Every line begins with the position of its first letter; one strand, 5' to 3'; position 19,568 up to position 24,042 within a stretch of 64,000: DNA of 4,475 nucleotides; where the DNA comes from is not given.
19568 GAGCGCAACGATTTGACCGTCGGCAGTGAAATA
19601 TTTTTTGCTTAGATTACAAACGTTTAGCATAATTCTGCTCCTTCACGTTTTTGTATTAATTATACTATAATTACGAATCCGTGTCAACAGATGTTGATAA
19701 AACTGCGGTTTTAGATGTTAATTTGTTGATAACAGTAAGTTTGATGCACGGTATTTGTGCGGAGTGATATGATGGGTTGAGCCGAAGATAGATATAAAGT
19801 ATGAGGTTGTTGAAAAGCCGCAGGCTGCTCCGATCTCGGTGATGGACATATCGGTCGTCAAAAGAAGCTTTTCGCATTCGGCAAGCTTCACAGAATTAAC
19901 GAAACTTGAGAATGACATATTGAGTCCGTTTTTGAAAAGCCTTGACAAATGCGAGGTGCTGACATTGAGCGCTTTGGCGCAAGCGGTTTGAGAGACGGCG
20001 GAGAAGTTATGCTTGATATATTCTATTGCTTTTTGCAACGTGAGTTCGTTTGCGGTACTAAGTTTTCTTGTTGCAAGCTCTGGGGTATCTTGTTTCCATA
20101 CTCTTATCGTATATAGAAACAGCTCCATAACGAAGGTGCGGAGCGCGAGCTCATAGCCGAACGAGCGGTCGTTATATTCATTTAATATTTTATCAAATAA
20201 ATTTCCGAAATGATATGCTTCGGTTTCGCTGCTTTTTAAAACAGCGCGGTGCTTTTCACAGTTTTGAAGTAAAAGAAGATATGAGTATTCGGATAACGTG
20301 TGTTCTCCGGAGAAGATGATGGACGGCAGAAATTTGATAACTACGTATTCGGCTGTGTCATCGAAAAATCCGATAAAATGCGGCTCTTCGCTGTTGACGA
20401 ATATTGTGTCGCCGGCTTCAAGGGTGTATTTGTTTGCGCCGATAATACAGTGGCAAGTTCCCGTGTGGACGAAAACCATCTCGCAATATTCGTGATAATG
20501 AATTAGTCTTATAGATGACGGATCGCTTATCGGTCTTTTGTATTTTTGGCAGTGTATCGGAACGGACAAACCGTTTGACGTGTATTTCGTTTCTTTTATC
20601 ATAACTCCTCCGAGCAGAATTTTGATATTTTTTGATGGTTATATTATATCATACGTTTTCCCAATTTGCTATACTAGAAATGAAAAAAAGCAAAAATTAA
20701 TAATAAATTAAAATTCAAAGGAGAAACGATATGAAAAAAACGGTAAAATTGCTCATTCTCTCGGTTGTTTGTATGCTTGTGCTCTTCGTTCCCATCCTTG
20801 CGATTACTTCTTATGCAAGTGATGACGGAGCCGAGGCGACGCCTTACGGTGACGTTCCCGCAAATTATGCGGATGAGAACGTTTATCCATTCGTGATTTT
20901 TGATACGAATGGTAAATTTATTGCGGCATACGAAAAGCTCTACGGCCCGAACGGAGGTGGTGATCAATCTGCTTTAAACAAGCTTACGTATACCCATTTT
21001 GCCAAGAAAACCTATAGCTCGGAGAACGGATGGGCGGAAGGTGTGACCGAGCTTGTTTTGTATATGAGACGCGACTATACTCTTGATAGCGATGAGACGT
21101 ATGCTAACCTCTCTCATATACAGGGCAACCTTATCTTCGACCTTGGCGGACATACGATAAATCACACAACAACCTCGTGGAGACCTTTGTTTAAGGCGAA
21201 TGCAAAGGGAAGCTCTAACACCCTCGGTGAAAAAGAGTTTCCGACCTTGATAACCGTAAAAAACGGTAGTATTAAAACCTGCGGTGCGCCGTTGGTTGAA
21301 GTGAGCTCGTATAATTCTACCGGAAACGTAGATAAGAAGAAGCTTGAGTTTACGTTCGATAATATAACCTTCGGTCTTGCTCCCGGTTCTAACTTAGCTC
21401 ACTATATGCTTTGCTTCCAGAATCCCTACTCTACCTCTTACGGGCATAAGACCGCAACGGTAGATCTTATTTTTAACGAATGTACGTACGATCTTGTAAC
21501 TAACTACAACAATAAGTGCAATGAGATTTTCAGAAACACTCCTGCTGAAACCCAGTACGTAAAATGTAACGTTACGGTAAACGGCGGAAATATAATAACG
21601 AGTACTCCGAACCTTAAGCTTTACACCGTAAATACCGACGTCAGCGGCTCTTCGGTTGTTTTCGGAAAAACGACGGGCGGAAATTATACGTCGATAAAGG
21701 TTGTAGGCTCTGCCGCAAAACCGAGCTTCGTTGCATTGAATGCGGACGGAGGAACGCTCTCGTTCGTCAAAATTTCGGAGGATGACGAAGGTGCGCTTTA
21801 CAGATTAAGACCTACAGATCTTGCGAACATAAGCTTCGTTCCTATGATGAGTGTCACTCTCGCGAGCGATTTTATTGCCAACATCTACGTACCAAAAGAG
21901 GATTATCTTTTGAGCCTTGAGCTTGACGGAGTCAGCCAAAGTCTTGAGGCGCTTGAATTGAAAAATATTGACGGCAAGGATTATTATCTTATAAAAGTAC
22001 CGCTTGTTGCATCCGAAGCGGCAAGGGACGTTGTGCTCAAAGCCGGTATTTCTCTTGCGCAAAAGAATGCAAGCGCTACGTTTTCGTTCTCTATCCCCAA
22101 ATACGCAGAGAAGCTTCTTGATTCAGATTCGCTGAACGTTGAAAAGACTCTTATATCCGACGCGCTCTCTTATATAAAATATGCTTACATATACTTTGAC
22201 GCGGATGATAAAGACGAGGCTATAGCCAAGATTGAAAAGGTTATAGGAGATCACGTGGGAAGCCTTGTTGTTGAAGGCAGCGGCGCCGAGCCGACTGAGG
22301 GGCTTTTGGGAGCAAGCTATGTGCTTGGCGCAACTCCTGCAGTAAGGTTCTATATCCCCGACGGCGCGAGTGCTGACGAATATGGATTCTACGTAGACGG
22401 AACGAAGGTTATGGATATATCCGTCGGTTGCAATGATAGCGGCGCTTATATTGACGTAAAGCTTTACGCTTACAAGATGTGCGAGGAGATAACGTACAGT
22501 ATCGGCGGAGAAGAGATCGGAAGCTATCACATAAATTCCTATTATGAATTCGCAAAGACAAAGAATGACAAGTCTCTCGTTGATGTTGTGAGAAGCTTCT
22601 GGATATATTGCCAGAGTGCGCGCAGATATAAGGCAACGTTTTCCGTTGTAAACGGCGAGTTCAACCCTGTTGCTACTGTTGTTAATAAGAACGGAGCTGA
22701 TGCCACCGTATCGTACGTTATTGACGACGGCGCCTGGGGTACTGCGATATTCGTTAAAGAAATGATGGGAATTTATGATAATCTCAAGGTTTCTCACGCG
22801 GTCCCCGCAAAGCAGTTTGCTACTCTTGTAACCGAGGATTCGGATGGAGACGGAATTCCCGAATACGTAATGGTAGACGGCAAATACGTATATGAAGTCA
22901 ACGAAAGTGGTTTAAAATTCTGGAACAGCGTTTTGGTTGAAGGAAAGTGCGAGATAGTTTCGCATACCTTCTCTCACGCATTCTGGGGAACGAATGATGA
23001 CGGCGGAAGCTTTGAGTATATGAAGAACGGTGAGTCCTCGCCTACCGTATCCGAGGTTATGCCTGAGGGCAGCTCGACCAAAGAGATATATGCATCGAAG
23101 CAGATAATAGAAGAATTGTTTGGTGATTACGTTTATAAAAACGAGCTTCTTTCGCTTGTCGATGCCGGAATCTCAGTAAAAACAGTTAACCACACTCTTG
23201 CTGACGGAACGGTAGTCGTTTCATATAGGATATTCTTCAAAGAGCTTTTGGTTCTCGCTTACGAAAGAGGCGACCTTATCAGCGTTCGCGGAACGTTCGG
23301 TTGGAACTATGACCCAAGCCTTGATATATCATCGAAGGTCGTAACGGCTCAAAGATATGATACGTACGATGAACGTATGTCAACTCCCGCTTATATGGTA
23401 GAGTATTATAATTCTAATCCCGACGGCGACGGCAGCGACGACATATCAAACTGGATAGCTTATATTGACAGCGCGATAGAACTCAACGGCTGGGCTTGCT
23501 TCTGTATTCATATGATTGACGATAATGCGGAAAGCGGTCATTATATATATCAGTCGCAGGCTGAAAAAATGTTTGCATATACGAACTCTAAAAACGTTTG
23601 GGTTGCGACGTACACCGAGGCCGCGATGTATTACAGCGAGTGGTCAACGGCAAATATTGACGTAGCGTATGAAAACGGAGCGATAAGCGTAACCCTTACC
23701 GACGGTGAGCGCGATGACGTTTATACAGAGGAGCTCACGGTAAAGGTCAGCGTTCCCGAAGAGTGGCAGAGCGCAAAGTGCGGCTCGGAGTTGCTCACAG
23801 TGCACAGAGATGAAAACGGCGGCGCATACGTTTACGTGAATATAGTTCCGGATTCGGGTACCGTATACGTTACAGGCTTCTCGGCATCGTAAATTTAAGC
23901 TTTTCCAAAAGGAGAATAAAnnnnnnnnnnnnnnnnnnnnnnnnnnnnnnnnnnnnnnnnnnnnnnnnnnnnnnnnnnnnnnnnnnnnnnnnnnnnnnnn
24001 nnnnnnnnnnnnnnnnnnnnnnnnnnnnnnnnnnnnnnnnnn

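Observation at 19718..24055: Locus 1 of a duplicated three-gene architecture: divergent AraC, giant exported glycan-active protein, acidic mini-protein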

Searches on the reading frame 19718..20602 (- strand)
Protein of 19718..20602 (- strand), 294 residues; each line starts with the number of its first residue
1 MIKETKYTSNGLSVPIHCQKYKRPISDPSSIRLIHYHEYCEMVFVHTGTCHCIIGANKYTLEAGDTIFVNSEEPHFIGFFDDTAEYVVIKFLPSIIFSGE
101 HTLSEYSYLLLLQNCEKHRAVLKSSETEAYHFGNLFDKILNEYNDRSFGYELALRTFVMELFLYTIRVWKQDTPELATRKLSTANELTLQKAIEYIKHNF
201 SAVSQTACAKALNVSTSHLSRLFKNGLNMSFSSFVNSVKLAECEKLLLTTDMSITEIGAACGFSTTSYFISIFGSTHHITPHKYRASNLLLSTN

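Call 3: search_protein_families(library=pfam, proteins=[window:19718-20602:-], max_evalue=0.01)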
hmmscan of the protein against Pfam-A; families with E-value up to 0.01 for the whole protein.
window:19718-20602:- (294 aa): 5 families
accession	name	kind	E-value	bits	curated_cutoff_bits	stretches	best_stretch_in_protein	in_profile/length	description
PF12833.13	HTH_18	-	6e-21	75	33.6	1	209-286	2-79/80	Helix-turn-helix domain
PF00165.29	HTH_AraC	-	6.7e-10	39.3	26.6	2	248-285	2-41/42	Bacterial regulatory helix-turn-helix proteins, AraC family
PF07883.17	Cupin_2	-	3e-09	36.9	27.2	1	34-77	13-56/70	Cupin domain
PF02311.25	AraC_binding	-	1.2e-06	28.8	21.1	1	35-99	19-84/135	AraC-like ligand binding domain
PF12852.13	Cupin_6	-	0.00031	21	26.7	0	37-78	34-75/183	Cupin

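Call 11: search_protein_families(library=ncbifam, proteins=[window:19718-20602:-], max_evalue=1)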
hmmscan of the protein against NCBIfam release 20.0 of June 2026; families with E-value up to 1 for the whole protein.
window:19718-20602:- (294 aa): 37 families (the best 25 are shown)
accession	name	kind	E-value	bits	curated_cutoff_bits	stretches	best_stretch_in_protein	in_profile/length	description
NF047455.1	TF_Staph_AryK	equivalog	3.2e-26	91.8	850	1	34-287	17-258/759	transcriptional regulator AryK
NF047788.1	TransRegPocR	equivalog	1.2e-19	70.8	500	1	173-288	175-291/296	transcriptional regulator PocR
NF010028.0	PRK13503.1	equivalog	7.8e-17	61.6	288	1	34-287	30-272/278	HTH-type transcriptional activator RhaS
NF007860.0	PRK10572.1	equivalog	3.2e-16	59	208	1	54-288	64-285/292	arabinose operon transcriptional regulator AraC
NF010026.0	PRK13501.1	equivalog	2.1e-15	56.7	363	2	208-286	199-276/290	HTH-type transcriptional activator RhaR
TIGR02297.1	HpaA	equivalog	4.8e-14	52.3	274.65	1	34-286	38-286/287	4-hydroxyphenylacetate catabolism regulatory protein HpaA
NF033869.1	viru_reg_Rsp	equivalog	1.7e-13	50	400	1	166-286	132-247/701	AraC family transcriptional regulator Rsp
NF052371.1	TransRegGbdRPseu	equivalog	2.7e-13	49.7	480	1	147-287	187-326/365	choline metabolism transcriptional regulator GbdR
TIGR04094.1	adjacent_YSIRK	equivalog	1.3e-12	47.4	200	1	183-285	281-383/383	YSIRK-targeted surface antigen transcriptional regulator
NF010025.2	PRK13500.1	equivalog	1.1e-11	44.8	525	1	33-286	32-276/282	HTH-type transcriptional activator RhaR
NF010027.0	PRK13502.1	equivalog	1.3e-11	44.5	384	1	31-286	30-276/282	HTH-type transcriptional activator RhaR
NF007633.0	PRK10296.1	equivalog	6e-11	42.4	264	1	30-286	35-273/280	transcriptional regulator ChbR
NF007243.0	PRK09685.1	equivalog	7.7e-11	41.9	199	1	182-287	193-301/303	transcriptional regulator FeaR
NF007693.0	PRK10371.1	equivalog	4.1e-10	39.3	253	1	11-286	25-298/309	transcriptional regulator MelR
NF006902.0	PRK09393.1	equivalog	7.4e-08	31.9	425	1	178-287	210-321/327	transcriptional regulator FtrA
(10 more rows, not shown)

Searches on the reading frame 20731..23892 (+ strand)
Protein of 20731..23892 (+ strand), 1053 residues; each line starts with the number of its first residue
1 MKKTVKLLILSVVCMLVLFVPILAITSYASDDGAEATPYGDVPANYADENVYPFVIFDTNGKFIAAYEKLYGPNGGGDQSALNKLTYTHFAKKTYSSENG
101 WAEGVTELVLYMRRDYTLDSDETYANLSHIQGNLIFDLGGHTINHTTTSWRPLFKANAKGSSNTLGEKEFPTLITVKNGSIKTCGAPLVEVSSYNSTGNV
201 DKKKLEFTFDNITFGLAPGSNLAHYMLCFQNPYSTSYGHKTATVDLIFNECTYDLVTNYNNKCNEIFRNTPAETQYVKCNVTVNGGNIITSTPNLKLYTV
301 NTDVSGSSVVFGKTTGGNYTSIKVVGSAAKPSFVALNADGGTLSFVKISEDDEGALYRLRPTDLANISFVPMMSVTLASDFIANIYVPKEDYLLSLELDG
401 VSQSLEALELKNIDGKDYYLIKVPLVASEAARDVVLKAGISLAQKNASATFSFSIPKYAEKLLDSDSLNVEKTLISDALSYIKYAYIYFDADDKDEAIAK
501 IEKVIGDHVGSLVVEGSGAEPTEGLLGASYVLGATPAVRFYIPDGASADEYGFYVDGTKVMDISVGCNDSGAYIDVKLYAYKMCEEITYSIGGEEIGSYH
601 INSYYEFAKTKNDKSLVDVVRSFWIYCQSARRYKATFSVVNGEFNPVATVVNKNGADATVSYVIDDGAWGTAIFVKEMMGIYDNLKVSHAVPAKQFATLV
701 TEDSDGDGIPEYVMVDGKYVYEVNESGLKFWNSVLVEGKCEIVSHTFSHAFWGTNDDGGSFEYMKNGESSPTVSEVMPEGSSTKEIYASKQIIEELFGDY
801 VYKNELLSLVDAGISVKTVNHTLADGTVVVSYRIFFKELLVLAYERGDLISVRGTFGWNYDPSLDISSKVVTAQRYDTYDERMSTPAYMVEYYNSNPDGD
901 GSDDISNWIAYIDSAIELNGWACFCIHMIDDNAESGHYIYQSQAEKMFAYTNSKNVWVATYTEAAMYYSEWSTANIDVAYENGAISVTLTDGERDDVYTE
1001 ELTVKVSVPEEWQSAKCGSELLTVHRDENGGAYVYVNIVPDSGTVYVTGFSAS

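Call 3: search_protein_families(library=pfam, proteins=[window:20731-23892:+], max_evalue=0.01)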
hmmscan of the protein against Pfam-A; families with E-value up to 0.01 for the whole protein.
window:20731-23892:+ (1053 aa): 0 families

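Call 11: search_protein_families(library=ncbifam, proteins=[window:20731-23892:+], max_evalue=1)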
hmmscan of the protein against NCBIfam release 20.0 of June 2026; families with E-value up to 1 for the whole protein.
window:20731-23892:+ (1053 aa): 0 families

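Call 26: find_homologous_proteins(query=window:20731-23892:+, max_evalue=0.001)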
Query window:20731-23892:+ (1053 aa): 14 proteins with E <= 0.001 among 8000 candidates.
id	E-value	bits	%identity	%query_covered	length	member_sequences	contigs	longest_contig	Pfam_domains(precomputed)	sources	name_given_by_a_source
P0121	0.0e+0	2325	97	100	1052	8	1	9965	-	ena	-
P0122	7.6e-293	993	56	75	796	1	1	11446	-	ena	-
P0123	2.8e-97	345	34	58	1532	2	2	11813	PF00149.34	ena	-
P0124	4.1e-96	341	35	56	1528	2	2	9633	PF13385.14,PF00149.34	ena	-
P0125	2.4e-95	339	35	57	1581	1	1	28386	PF03629.25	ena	-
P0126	1.3e-89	320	37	57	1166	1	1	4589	PF13385.14,PF00149.34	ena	-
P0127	6.9e-80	288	35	57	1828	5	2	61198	PF21307.3,PF14498.13,PF22124.3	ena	-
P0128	1.0e-73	267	33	57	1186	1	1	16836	PF13385.14,PF00149.34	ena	-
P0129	2.2e-70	256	31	57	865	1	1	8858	-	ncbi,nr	ncbi:MAG: hypothetical protein IKD45_01405, partial [Clostridia bacterium]|nr:hypothetical protein [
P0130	1.7e-68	250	32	57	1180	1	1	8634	PF13385.14,PF00149.34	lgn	-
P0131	2.5e-60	223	30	57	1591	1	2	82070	PF03629.25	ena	-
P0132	1.6e-59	220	31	57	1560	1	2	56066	PF00149.34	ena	-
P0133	1.4e-52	197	43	26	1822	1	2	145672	PF00326.28,PF00754.32,PF13472.13,PF00657.29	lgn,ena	-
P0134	7.0e-47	178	29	57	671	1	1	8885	-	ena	-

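Call 41: predict_structure(alignment_id=A3)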
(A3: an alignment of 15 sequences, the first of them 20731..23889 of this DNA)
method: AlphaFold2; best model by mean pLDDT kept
length: 1053 residues; sequences in the alignment: 15
mean_pLDDT: 59.0   pTM: 0.46
mean pLDDT of the five models: 59.0, 58.8, 57.5, 56.4, 55.7
residues with pLDDT >= 90: 139; 70-90: 343; 50-70: 131; < 50: 440
segments of 3 or more residues with pLDDT < 50: 1-4, 23-32, 301-304, 638-1053
pLDDT, mean of each block of 10 residues (from residue 1): 51 64 41 75 90 89 87 64 74 55 71 87 70 89 78 72 55 90 80 61 82 84 67 53 84 75 68 63 91 77 63 84 86 81 85 86 72 73 87 88 88 80 88 89 75 89 79 89 91 89 86 78 82 78 87 87 86 87 88 87 88 89 90 61 26 25 27 36 30 24 34 30 30 26 24 33 33 39 34 38 26 26 24 25 23 23 24 24 27 31 35 30 28 28 30 28 25 29 32 28 36 31 32 31 24 21
secondary structure, 60 per line:
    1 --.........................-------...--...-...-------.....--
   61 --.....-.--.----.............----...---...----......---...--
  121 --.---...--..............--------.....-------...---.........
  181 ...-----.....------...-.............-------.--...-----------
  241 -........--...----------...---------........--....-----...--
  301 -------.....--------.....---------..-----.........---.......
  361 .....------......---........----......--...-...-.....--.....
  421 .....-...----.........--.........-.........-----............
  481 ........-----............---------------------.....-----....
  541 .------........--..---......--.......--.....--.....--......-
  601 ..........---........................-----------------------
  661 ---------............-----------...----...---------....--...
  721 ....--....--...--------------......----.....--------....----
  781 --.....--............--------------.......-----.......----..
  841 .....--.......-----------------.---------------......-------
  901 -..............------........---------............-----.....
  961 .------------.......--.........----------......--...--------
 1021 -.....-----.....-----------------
elements in order (helices of 4 or more, strands of 3 or more residues): H3-27 E35-37 E40-42 E54-58 E63-67 H81-89 E94-96 E100-102 E107-112 E116-118 E132-145 E154-158 E172-183 E189-193 E204-216 E227-229 E242-249 E252-254 E265-267 E277-284 E287-290 E296-298 E308-312 E321-325 E342-350 E354-361 H362-365 E372-377 E381-388 E393-398 E401-403 E409-413 E416-425 E434-442 E445-453 H455-463 H469-488 H494-505 E527-531 E537-541 E551-555 E563-568 E571-577 H580-584 E587-591 E594-599 H601-610 H614-637 H670-681 E700-702 E712-715 E718-724 E727-730 E750-755 E760-764 H773-776 E783-787 H790-801 E816-822 E828-834 E839-845 E848-854 E888-893 H902-915 E922-929 H939-950 E956-961 E974-980 E983-991 E1002-1007 E1022-1026 E1032-1036

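Call 45: fold_search(model_id=the predicted structure, library=pdb)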
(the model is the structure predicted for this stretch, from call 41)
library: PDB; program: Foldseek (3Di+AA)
matches with E <= 10: 1514; with E <= 0.001: 0
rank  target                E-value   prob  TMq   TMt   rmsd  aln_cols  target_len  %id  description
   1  8sjk_B                1.6e-03  0.54  0.08  0.16  18.0       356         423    8  Pembrolizumab Caffeine crystal (released 2024-04-24)
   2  4p5m_H                4.4e-03  0.63  0.06  0.22  18.2       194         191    7  Structural Basis of Chronic Beryllium Disease: Bridging the Gap Between Allergic Hypersensitivity and Autoimmunity (released 2014-08-27)
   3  3wex_B                5.8e-03  0.66  0.06  0.24  17.9       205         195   10  Crystal structure of HLA-DP5 in complex with Cry j 1-derived peptide (residues 214-222) (released 2014-07-23)
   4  4p5m_F                6.1e-03  0.63  0.06  0.22  17.8       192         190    7  Structural Basis of Chronic Beryllium Disease: Bridging the Gap Between Allergic Hypersensitivity and Autoimmunity (released 2014-08-27)
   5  6gfe_K                6.1e-03  0.47  0.07  0.15  20.5       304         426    6  High-resolution Structure of a therapeutic full-length anti-NPRA Antibody with exceptional Conformational Diversity (released 2019-05-15)
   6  5lgj_A                6.8e-03  0.41  0.08  0.20  16.2       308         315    6  THE CRYSTAL STRUCTURE OF IGE FC MUTANT - P333C (released 2017-03-15)
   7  5lgk_B                9.0e-03  0.30  0.08  0.20  20.4       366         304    7  Crystal structure of the human IgE-Fc bound to its B cell receptor derCD23 (released 2017-04-05)
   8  7zak_B                9.5e-03  0.89  0.06  0.23   6.5        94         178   11  Crystal structure of HLA-DP (DPA1*02:01-DPB1*01:01) in complex with a peptide (released 2023-03-29)
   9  7zfr_B                9.5e-03  0.75  0.06  0.25  17.9       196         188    9  Crystal structure of HLA-DP (DPA1*02:01-DPB1*01:01) in complex with a peptide bound in the reverse direction (released 2023-04-12)
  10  5hyi_A                9.5e-03  0.57  0.08  0.25  15.2       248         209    6  Glycosylated, disulfide-linked Hole-Hole Fc fragment (released 2017-02-01)
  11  4ov5_N                1.0e-02  0.97  0.07  0.28   6.4       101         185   12  Structure of HLA-DR1 with a bound peptide with non-optimal alanine in the P1 pocket (released 2014-07-16)
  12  8vdu_K                1.1e-02  0.97  0.07  0.26   6.7       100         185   11  Crystal structure of hybrid insulin peptide (InsC8-15-IAPP74-80) bound to HLA-DQ8 (released 2024-08-07)
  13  7t6i_B                1.1e-02  0.69  0.06  0.26  17.1       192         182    9  Crystal structure of HLA-DP1 in complex with pp65 peptide in reverse orientation (released 2022-12-07)
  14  9eji_B                1.3e-02  0.89  0.06  0.24   6.4        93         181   11  Peptide-independent T cell receptor recognition of HLA-DQ2 (released 2025-03-26)
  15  1i1a_C                1.4e-02  0.57  0.08  0.26  15.4       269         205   12  CRYSTAL STRUCTURE OF THE NEONATAL FC RECEPTOR COMPLEXED WITH A HETERODIMERIC FC (released 2001-02-14)
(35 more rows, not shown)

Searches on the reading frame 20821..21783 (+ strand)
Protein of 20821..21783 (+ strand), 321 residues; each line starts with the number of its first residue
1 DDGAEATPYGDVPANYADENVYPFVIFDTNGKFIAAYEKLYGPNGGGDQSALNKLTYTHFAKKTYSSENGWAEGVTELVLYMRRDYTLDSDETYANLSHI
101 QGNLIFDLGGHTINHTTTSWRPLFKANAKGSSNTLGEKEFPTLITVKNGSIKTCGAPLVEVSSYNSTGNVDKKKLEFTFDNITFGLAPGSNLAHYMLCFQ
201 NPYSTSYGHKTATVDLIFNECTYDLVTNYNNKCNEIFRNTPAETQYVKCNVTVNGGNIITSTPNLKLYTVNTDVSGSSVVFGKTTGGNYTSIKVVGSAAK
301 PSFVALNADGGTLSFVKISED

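Call 79: search_solved_structures(query=window:20821-21783:+, max_evalue=1)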
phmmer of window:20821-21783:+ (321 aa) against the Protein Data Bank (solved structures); distinct sequences matched with E-value up to 1: 2.
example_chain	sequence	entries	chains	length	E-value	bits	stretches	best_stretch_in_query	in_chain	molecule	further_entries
7wg1_A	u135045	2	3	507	0.52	12.8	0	31-55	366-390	Arginyltransferase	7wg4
7wfx_A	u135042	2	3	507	0.52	12.8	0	31-55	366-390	Arginyltransferase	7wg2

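Call 86: search_protein_families(library=pfam, proteins=[window:20821-21783:+], max_evalue=10)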
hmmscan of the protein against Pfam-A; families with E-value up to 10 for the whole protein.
window:20821-21783:+ (321 aa): 2 families
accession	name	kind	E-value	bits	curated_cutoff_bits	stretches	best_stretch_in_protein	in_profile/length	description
PF01390.26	SEA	-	0.098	13.2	26.4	1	225-252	29-56/106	SEA domain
PF16754.10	Pesticin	-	0.15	12.4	25.8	1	202-265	82-146/156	Bacterial toxin homologue of phage lysozyme, C-term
